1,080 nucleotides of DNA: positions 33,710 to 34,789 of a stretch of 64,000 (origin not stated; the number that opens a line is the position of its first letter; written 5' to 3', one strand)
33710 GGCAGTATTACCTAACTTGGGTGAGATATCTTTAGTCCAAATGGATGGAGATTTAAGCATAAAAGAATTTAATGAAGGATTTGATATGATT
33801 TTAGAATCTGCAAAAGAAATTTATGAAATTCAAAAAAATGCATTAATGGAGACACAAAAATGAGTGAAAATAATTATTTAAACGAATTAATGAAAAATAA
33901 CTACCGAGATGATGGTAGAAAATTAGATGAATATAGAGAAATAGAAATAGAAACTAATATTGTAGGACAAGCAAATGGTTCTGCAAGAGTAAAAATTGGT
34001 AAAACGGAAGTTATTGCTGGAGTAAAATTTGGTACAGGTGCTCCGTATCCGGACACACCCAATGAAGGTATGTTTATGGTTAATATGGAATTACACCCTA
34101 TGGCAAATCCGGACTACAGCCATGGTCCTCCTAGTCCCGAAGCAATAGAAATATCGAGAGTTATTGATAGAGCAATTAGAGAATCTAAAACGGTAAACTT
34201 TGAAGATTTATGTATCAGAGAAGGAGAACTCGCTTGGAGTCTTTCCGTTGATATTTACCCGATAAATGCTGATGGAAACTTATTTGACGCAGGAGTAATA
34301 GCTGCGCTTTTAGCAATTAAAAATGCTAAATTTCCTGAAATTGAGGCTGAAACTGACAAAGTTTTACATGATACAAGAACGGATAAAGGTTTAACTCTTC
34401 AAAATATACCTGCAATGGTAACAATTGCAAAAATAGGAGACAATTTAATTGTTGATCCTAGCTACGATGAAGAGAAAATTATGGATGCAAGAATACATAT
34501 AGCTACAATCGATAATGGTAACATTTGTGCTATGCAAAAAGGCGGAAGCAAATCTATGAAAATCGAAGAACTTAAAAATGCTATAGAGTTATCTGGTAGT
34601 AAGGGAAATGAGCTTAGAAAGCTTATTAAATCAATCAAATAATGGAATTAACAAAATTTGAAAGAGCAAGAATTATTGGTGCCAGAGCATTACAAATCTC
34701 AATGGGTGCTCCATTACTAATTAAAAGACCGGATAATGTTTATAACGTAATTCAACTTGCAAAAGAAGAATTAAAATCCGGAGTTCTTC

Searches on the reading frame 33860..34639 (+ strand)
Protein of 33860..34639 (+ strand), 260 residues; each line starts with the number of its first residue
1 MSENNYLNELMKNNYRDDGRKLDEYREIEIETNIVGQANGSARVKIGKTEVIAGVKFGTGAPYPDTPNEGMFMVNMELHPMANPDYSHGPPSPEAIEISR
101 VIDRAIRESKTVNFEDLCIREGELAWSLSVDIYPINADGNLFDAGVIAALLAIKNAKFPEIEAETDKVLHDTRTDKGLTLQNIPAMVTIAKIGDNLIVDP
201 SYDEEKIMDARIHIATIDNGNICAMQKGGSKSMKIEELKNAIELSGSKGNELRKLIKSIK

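Call 41: find_encoding_contigs(protein=window:33860-34639:+, flank=10000, max_places=10)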
Protein window:33860-34639:+ (260 aa): 4 contigs read that carry it; 4 places shown.
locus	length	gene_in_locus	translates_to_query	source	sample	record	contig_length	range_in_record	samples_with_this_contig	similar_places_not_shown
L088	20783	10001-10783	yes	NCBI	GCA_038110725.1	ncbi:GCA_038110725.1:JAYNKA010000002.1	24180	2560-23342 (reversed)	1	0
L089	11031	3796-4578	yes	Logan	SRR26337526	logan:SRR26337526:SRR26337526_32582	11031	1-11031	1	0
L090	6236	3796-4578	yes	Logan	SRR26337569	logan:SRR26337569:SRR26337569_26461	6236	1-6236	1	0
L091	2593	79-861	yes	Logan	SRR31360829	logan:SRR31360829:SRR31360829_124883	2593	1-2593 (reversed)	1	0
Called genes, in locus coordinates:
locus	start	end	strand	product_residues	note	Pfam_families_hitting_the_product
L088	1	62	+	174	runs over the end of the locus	PF00719:Pyrophosphatase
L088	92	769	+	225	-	PF02463:SMC_N (weak), PF00005:ABC_tran, PF13304:AAA_21 (faint)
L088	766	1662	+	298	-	-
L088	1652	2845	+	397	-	PF12704:MacB_PCD, PF02687:FtsX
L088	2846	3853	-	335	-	PF00579:tRNA-synt_1b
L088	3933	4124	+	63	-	PF04070:DUF378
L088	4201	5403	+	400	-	PF00749:tRNA-synt_1c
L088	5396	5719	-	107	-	-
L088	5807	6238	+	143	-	PF01248:Ribosomal_L7Ae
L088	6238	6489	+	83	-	PF01200:Ribosomal_S28e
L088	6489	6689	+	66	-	PF01246:Ribosomal_L24e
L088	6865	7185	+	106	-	PF01900:RNase_P_Rpp14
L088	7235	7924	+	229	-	PF10584:Proteasome_A_N, PF00227:Proteasome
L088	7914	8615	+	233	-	PF01172:SBDS_N, PF09377:SBDS_domain_II, PF20268:SBDS_C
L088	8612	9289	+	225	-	PF22625:ECR1_N_2 (weak), PF21266:S1_RRP4 (weak), PF00013:KH_1 (weak)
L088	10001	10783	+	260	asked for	PF01138:RNase_PH, PF03725:RNase_PH_C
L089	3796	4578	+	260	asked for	PF01138:RNase_PH, PF03725:RNase_PH_C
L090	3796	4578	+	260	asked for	PF01138:RNase_PH, PF03725:RNase_PH_C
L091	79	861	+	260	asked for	PF01138:RNase_PH, PF03725:RNase_PH_C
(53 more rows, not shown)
